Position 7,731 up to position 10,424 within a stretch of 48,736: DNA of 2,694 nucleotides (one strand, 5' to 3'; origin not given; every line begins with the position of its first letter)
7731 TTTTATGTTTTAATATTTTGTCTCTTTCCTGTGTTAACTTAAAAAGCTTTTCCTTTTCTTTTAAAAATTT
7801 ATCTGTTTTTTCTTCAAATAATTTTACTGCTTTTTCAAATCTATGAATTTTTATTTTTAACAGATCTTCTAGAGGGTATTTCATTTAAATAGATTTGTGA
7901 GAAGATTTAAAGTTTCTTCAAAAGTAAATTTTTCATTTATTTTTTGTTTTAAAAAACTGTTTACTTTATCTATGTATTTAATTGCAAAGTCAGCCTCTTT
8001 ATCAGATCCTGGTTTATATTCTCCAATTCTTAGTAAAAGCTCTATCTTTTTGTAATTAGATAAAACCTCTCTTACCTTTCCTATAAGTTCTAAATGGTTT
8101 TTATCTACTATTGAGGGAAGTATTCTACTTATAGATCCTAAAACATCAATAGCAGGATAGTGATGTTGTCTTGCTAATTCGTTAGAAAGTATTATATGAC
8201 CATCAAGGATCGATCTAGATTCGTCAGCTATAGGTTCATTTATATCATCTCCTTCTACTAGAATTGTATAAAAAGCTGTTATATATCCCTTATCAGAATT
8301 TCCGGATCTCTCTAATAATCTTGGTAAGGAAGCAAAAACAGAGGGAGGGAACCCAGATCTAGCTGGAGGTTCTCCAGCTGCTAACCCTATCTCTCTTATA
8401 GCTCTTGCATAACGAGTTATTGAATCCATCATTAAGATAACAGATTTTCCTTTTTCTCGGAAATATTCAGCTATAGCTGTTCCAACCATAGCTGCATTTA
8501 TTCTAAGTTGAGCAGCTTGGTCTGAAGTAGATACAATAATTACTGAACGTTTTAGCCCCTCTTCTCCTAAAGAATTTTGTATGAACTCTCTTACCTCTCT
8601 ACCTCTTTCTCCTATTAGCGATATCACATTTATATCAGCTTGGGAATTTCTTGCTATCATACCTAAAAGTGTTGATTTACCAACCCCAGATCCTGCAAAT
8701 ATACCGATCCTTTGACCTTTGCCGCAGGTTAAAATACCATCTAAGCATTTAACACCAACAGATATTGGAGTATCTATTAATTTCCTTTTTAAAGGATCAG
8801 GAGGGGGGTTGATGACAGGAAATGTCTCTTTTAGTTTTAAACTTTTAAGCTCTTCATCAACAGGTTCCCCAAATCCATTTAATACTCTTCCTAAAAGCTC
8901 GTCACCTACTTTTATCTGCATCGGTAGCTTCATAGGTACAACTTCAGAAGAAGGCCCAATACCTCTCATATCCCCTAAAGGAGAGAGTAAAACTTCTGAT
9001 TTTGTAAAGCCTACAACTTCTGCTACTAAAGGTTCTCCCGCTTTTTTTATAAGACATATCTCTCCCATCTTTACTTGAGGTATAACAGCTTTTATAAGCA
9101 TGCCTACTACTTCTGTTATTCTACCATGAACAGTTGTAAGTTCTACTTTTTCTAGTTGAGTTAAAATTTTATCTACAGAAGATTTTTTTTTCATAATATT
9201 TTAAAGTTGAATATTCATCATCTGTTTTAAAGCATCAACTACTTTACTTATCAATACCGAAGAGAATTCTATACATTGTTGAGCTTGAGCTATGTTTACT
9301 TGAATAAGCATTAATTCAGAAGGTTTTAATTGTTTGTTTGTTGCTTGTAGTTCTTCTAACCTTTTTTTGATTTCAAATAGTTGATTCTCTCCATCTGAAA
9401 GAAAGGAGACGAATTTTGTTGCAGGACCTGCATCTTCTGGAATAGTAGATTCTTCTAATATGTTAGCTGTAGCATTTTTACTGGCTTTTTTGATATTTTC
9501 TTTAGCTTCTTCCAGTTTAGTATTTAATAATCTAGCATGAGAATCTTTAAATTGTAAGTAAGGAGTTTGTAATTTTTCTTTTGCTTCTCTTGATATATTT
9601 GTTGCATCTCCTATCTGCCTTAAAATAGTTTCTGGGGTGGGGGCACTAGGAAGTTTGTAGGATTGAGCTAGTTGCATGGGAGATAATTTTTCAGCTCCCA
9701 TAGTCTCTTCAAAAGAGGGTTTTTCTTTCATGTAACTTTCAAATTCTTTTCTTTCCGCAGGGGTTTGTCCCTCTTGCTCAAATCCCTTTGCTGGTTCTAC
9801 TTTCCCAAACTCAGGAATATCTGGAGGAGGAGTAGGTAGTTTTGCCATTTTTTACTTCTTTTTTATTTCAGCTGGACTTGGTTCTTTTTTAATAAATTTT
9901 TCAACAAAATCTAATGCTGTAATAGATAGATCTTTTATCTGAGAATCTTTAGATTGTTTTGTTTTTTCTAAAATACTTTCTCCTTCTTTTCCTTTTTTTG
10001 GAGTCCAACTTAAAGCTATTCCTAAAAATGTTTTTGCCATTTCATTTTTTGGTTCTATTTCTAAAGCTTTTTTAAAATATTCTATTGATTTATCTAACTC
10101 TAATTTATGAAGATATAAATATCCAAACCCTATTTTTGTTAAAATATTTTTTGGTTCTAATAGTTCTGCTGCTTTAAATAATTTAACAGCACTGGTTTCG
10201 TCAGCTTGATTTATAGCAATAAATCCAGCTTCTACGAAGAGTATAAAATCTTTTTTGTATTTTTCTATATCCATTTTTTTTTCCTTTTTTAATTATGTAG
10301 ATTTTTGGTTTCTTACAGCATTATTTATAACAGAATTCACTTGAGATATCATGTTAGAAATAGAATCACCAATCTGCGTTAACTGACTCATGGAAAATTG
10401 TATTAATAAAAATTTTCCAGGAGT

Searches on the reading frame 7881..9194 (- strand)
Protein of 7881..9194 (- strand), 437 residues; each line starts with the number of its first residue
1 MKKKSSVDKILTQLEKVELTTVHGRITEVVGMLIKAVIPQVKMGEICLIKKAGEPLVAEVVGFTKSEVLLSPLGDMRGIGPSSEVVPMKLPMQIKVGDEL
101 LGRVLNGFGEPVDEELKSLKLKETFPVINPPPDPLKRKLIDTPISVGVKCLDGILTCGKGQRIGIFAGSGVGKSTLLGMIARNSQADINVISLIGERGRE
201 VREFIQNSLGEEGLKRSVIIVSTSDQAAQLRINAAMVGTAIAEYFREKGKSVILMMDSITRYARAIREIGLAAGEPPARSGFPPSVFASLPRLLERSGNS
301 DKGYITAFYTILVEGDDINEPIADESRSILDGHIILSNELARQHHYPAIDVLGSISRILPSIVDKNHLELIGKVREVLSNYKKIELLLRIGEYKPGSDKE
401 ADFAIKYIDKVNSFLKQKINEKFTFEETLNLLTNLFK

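Call 4: search_protein_families(library=pfam, proteins=[window:7881-9194:-], max_evalue=1)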
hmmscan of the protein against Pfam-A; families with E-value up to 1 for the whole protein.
window:7881-9194:- (437 aa): 8 families
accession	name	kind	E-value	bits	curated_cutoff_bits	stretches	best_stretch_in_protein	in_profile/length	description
PF00006.31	ATP-synt_ab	-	2.6e-87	292.4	29.5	1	147-356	1-213/213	ATP synthase alpha/beta family, nucleotide-binding domain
PF18269.6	T3SS_ATPase_C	-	1.1e-23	83.3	22.7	1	363-433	1-71/72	T3SS EscN ATPase C-terminal domain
PF02874.29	ATP-synt_ab_N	-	5.4e-05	24.1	20.9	1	26-87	1-67/69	ATP synthase alpha/beta family, beta-barrel domain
PF00005.33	ABC_tran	-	0.00021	22.4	25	1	155-195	6-46/137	ABC transporter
PF03193.22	RsgA_GTPase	-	0.0019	18.5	30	1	162-199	107-145/174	RsgA GTPase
PF01637.24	ATPase_2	-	0.049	13.9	33.2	1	158-261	18-121/225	ATPase domain predominantly from Archaea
PF01935.23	DUF87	-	0.13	12.8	23.2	1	161-183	24-46/220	Helicase HerA, central domain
PF05127.21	NAT10_TcmA_helicase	-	0.17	12.2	22.7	1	165-233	2-71/176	RNA cytidine acetyltransferase NAT10/TcmA, helicase domain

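Call 5: search_protein_families(library=ncbifam, proteins=[window:7881-9194:-], max_evalue=1)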
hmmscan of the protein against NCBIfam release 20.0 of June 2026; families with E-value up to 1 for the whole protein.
window:7881-9194:- (437 aa): 53 families (the best 25 are shown)
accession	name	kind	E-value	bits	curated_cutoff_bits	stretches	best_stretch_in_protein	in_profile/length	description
TIGR01026.1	fliI_yscN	subfamily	7.3e-193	641.2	379.5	1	4-436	5-439/440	FliI/YscN family ATPase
TIGR02546.1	III_secr_ATP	equivalog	6.2e-192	637.9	604.75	1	20-436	3-422/423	type III secretion system ATPase SctN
TIGR03497.1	FliI_clade2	equivalog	2.2e-189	629.7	629.8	1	24-436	1-413/413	flagellar protein export ATPase FliI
NF005391.0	PRK06936.1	equivalog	5.4e-186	618.7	657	1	8-435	9-437/439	type III secretion system ATPase SctN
TIGR03496.1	FliI_clade1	equivalog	3e-169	563.2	619.1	1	24-434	1-413/414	flagellar protein export ATPase FliI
NF006575.0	PRK09099.1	subfamily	1.5e-166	554.6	706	1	8-435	12-440/443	type III secretion system ATPase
NF005295.0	PRK06820.1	equivalog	5e-164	546.5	690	1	13-435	20-438/440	EscN/YscN/HrcN family type III secretion system ATPase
TIGR03498.1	FliI_clade3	equivalog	4e-154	513.3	587.45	1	24-433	1-415/418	flagellar protein export ATPase FliI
NF005765.0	PRK07594.1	equivalog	3e-141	471.1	715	1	22-432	21-427/433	EscN/YscN/HrcN family type III secretion system ATPase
NF006290.1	PRK08472.1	equivalog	2.1e-140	468.4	644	1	7-435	3-432/433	flagellar protein export ATPase FliI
NF006012.0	PRK08149.1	equivalog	1.3e-136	455.9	594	1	25-435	12-429/431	type III secretion system ATPase SctN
NF005535.1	PRK07196.1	equivalog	3.7e-132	441.4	715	1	8-436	3-434/434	flagellar protein export ATPase FliI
NF004578.0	PRK05922.1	equivalog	7.8e-93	311.6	604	1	24-436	21-431/434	type III secretion system ATPase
NF040574.1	T3SS_ATP_VscN2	exception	6e-74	249.4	750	1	81-433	66-414/420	type III secretion system ATPase VscN2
NF009884.0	PRK13343.1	equivalog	1.4e-55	188.9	554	1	11-433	15-440/507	F0F1 ATP synthase subunit alpha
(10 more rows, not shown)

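Call 12: find_related_loci(query=window:7881-9194:-, collection=genome_contigs, flank=8000)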
Query window:7881-9194:- (437 aa) in genome_contigs; peptide patterns used: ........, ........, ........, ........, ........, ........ (x = any residue, [..] = any of these).
422 stretches matched a pattern; 306 encode a relative of the query (tblastn E <= 1e-3); the best 80 are kept; 80 distinct loci.
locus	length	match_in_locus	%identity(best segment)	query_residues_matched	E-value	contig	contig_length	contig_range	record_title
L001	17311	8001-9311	78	1-436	0e+0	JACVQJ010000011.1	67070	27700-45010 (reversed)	MAG: Parachlamydiales bacterium isolate B4_bin.14 scaffold_104, whole genome shotgun sequence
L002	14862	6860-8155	79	6-436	0e+0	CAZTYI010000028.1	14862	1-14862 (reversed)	MAG TPA_asm: uncultured bacterium isolate SRP178699_co2_508 genome assembly, contig: NODE_3357_length_14862_cov_5.017897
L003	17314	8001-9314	77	1-437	0e+0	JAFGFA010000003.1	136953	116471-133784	MAG: Parachlamydiales bacterium isolate Zod_Metabat.1285 k87_2705788, whole genome shotgun sequence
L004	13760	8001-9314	76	1-437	0e+0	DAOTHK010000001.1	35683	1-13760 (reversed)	MAG TPA_asm: Chlamydiales bacterium isolate AMR_MDS_3053 NODE_1312_length_35683_cov_4.932132, whole genome shotgun seque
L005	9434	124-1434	77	1-436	0e+0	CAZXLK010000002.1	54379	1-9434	MAG TPA_asm: uncultured bacterium isolate SRP200132_co1_526 genome assembly, contig: NODE_920_length_54379_cov_7.504068,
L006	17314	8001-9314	77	1-436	0e+0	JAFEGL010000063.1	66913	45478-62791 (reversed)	MAG: Verrucomicrobia bacterium isolate SZAS-17 LIN-573__63__length-66913, whole genome shotgun sequence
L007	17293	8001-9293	78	7-436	0e+0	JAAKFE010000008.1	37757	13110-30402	MAG: Candidatus Anoxychlamydiales bacterium isolate K1060_chlam_1 K1060chlam1_8, whole genome shotgun sequence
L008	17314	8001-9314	76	1-437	0e+0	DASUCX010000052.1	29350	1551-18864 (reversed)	MAG TPA_asm: Rhabdochlamydiaceae bacterium isolate SMAG_U1308 k141_18175, whole genome shotgun sequence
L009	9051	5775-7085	76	1-436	0e+0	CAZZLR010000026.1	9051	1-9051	MAG TPA_asm: uncultured bacterium isolate SRP124364_co1_289 genome assembly, contig: NODE_9178_length_9051_cov_4.280569,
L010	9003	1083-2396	75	1-437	0e+0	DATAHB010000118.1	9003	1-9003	MAG TPA_asm: Rhabdochlamydiaceae bacterium isolate SMAG_U6844 k141_3361451, whole genome shotgun sequence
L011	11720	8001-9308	77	2-436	0e+0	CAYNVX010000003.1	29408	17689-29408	MAG TPA_asm: uncultured bacterium isolate SRP256446_co1_211 genome assembly, contig: NODE_327_length_29408_cov_5.919361,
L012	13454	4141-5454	74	1-437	0e+0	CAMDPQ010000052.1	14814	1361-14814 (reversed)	MAG: Chlamydia trachomatis isolate ZH-03apr19-43 genome assembly, contig: ZH-03apr19-C6747, whole genome shotgun sequenc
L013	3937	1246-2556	73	1-436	0e+0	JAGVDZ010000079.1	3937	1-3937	MAG: Parachlamydiales bacterium isolate WC_8 c_000000055595, whole genome shotgun sequence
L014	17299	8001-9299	76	6-437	0e+0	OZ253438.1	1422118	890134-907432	MAG: Chlamydiales bacterium isolate 429d70ff-2b12-4698-8b97-15b6eb0173f8 genome assembly, chromosome: 1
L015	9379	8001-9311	75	1-436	0e+0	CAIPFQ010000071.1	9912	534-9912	MAG: uncultured Chlamydiae bacterium isolate Kiruna_bin-13304 genome assembly, contig: bin-13304:071/256, whole genome s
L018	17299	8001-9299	74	6-437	0e+0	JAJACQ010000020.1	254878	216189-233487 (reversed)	MAG: Chlamydiia bacterium isolate O_S4.2_20 S4CHLAM20_20, whole genome shotgun sequence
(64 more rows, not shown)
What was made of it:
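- Tried and rejected: SctN worked (call 12).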

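Call 56: search_protein_families(library=pfam, proteins=[L001:9334-9732:-, L001:9710-10117:-, L001:10947-11240:+, L001:11346-11660:+, L006:9448-10116:+, L012:8121-8831:+, L018:11208-11789:+], max_evalue=0.01)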
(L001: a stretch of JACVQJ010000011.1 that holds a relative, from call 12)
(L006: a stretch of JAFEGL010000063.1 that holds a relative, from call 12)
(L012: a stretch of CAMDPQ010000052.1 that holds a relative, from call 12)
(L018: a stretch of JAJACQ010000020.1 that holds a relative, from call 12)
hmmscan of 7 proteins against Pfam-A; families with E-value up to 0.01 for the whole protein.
L001:9334-9732:- (132 aa): 5 families
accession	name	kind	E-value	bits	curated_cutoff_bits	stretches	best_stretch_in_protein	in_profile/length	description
PF13744.12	HTH_37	-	1.8e-22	79.3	27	1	23-102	1-80/80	Helix-turn-helix domain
PF01381.28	HTH_3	-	0.00018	21.9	23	1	50-78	6-33/55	Helix-turn-helix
PF13443.12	HTH_26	-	0.0015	19.2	22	1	45-88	2-45/63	Cro/C1-type HTH DNA-binding domain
PF12844.13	HTH_19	-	0.0041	17.4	30.2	1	46-94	5-52/64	Helix-turn-helix domain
PF13560.12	HTH_31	-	0.0054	17.4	27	1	53-77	14-38/64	Helix-turn-helix domain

L001:9710-10117:- (135 aa): 1 family
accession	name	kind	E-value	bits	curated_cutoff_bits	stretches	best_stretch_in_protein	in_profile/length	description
PF05973.20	Gp49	-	2.9e-19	69.3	23.9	1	20-112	2-90/90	Phage derived protein Gp49-like (DUF891)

L001:10947-11240:+ (97 aa): 2 families
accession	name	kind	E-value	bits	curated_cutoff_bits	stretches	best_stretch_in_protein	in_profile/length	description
PF06296.18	RelE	-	5.4e-07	30.3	27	1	33-90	41-97/120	RelE toxin of RelE / RelB toxin-antitoxin system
PF05973.20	Gp49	-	0.00031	21.2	23.9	1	23-75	26-75/90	Phage derived protein Gp49-like (DUF891)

L001:11346-11660:+ (104 aa): 3 families
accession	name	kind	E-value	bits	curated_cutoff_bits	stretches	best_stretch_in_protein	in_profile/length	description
PF01381.28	HTH_3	-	5.7e-06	26.7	23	1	44-87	1-44/55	Helix-turn-helix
PF13560.12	HTH_31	-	0.0012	19.6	27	1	46-86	8-49/64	Helix-turn-helix domain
PF15731.11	MqsA_antitoxin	-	0.0022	18.5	30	1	40-92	70-122/131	Antitoxin component of bacterial toxin-antitoxin system, MqsA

L006:9448-10116:+ (222 aa): 1 family
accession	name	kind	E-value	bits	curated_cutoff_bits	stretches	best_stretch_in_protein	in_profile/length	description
PF01936.24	NYN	-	5e-16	60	24.2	1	5-173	1-140/145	NYN domain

L012:8121-8831:+ (236 aa): 0 families

L018:11208-11789:+ (193 aa): 0 families
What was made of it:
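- The site therefore simply tolerates insertions (call 56).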

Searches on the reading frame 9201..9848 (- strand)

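Call 4: search_protein_families(library=pfam, proteins=[window:9201-9848:-], max_evalue=1)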
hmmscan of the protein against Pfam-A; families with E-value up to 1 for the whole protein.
window:9201-9848:- (215 aa): 2 families
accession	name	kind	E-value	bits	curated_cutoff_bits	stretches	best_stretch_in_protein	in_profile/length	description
PF12137.13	RapA_C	-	0.042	13.3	26.8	1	106-197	259-349/360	RNA polymerase recycling family C-terminal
PF24430.1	DUF7553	-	0.55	11.2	27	0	110-132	4-26/85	Family of unknown function (DUF7553)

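Call 5: search_protein_families(library=ncbifam, proteins=[window:9201-9848:-], max_evalue=1)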
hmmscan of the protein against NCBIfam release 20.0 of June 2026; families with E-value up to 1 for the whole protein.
window:9201-9848:- (215 aa): 0 families

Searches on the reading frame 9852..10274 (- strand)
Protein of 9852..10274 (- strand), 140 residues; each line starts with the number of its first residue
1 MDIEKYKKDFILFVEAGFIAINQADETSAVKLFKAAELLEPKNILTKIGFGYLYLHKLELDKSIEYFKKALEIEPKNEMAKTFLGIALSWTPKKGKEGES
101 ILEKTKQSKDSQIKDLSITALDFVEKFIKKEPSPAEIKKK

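Call 4: search_protein_families(library=pfam, proteins=[window:9852-10274:-], max_evalue=1)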
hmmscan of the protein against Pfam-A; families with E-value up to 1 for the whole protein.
window:9852-10274:- (140 aa): 12 families
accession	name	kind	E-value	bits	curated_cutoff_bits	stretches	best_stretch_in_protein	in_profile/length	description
PF07719.23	TPR_2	-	7.9e-07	29.2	27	1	51-77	8-34/34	Tetratricopeptide repeat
PF13181.12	TPR_8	-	1.2e-06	28.6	25.7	1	51-77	8-34/34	Tetratricopeptide repeat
PF00515.34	TPR_1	-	2.2e-05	24.5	27.8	1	51-77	8-34/34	Tetratricopeptide repeat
PF23914.1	TPR_CcmH_CycH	-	0.0001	22.6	42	1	51-126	57-134/158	Cytochrome c-type biogenesis protein H TPR domain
PF14559.12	TPR_19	-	0.0011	19.7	25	1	61-108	8-54/68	Tetratricopeptide repeat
PF14853.12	Fis1_TPR_C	-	0.013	16.1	25.3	0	59-81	16-38/53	Fis1 C-terminal tetratricopeptide repeat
PF24575.1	TPR_Slam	-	0.018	15.9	35.2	1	37-88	40-91/104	Surface lipoprotein assembly modifier, N-terminal TPR repeats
PF13428.12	TPR_14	-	0.02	16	23.5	0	53-85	10-42/44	Tetratricopeptide repeat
PF13414.12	TPR_11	-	0.03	14.5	26.8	1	53-78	3-28/42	TPR repeat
PF25191.1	DUF7832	-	0.074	13.7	27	1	60-129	2-70/115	Domain of unknown function (DUF7832)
PF01239.28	PPTA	-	0.13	12.5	29.5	0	61-79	2-20/32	Protein prenyltransferase alpha subunit repeat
PF09613.16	HrpB1_HrpK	-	0.17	12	29.3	1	18-89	19-90/126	Bacterial type III secretion protein (HrpB1_HrpK)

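Call 5: search_protein_families(library=ncbifam, proteins=[window:9852-10274:-], max_evalue=1)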
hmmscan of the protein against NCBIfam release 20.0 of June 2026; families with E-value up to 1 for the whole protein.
window:9852-10274:- (140 aa): 12 families
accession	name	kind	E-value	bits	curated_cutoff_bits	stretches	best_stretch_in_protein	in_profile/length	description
NF052304.1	CdsG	equivalog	1.4e-46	157.9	170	1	3-134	1-133/133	CdsG family type III secretion system protein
NF040959.1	MamA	equivalog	9.2e-06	25.2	200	1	7-89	68-150/204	magnetosome protein MamA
TIGR02917.1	PEP_TPR_lipo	equivalog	1.4e-05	23.2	312.2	1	19-87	338-406/899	XrtA/PEP-CTERM system TPR-repeat protein PrsT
NF002725.1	PRK02603.1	equivalog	0.00063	19.8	143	1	3-97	28-125/173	photosystem I assembly protein Ycf3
TIGR02521.1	type_IV_pilW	equivalog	0.0018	17.8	154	1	48-88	35-75/234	type IV pilus biogenesis/stability protein PilW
NF008391.2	PRK11189.1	equivalog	0.0081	15.7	250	1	51-94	106-149/297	lipoprotein NlpI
NF047507.1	TPR_BatC_Lepto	exception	0.04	13.4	175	1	49-111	101-163/214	TPR repeat-containing protein BatC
NF009037.0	PRK12370.1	equivalog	0.041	12.3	589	1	23-86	351-413/553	HilA/EilA family virulence transcriptional regulator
NF008520.0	PRK11447.1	equivalog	0.058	11.1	858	1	11-82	352-423/1157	cellulose synthase complex outer membrane protein BcsC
NF033762.1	social_mot_Tgl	equivalog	0.1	11.9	225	1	45-86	137-178/252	social motility TPR repeat lipoprotein Tgl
NF052415.1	T3SS_chap_SctY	equivalog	0.19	12.3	70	1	17-79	13-75/106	type III secretion apparatus assembly chaperone SctY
NF007302.0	PRK09782.1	equivalog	0.24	9.3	1223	1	57-107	625-674/990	phage receptor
